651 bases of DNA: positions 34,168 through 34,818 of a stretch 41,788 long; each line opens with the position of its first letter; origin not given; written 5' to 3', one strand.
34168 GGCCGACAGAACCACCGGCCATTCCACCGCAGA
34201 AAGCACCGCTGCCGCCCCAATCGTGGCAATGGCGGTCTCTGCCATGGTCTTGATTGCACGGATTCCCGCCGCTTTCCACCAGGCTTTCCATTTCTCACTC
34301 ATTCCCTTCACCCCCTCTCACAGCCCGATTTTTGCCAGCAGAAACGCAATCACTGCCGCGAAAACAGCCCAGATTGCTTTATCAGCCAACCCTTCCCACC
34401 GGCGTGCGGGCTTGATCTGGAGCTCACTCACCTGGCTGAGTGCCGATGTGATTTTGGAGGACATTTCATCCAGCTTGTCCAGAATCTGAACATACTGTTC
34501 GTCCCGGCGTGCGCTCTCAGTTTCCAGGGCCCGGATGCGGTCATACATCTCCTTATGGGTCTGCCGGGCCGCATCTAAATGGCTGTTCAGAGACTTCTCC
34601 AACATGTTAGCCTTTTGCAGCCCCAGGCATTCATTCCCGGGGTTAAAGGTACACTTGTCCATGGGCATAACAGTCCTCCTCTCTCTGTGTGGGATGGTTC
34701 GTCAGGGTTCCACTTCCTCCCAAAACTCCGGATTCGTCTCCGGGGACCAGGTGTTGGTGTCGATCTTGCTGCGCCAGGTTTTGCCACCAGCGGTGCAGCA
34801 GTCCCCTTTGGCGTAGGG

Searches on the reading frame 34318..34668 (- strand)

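Call 9: search_protein_families(library=pfam, proteins=[window:34318-34668:-], max_evalue=0.01)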
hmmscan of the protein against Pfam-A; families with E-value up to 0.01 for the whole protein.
window:34318-34668:- (116 aa): 1 family
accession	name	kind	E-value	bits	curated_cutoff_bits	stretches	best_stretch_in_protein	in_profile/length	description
PF10018.14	Med4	-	9.9e-06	25.8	26.9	1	23-81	10-67/190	Vitamin-D-receptor interacting Mediator subunit 4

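Call 64: search_protein_families(library=phrogs, proteins=[window:34318-34668:-], max_evalue=0.1)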
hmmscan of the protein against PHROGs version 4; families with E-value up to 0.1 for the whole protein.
window:34318-34668:- (116 aa): 7 families
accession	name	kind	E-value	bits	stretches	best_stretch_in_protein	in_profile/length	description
phrog_937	-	other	1.5e-12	48.9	1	20-115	6-111/115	hemolysin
phrog_37502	-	unknown function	0.002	19.5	1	35-103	5-71/124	-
phrog_1193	-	other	0.0074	17.3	1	30-111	7-67/76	hemolysin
phrog_2658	-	other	0.014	16.7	1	23-90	53-120/126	hol-like chemotaxis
phrog_14825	-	unknown function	0.061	13.9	1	20-84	102-167/204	-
phrog_4068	-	unknown function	0.078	14.8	0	18-84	17-82/89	-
phrog_20262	-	unknown function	0.089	13.9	1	44-111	66-133/146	-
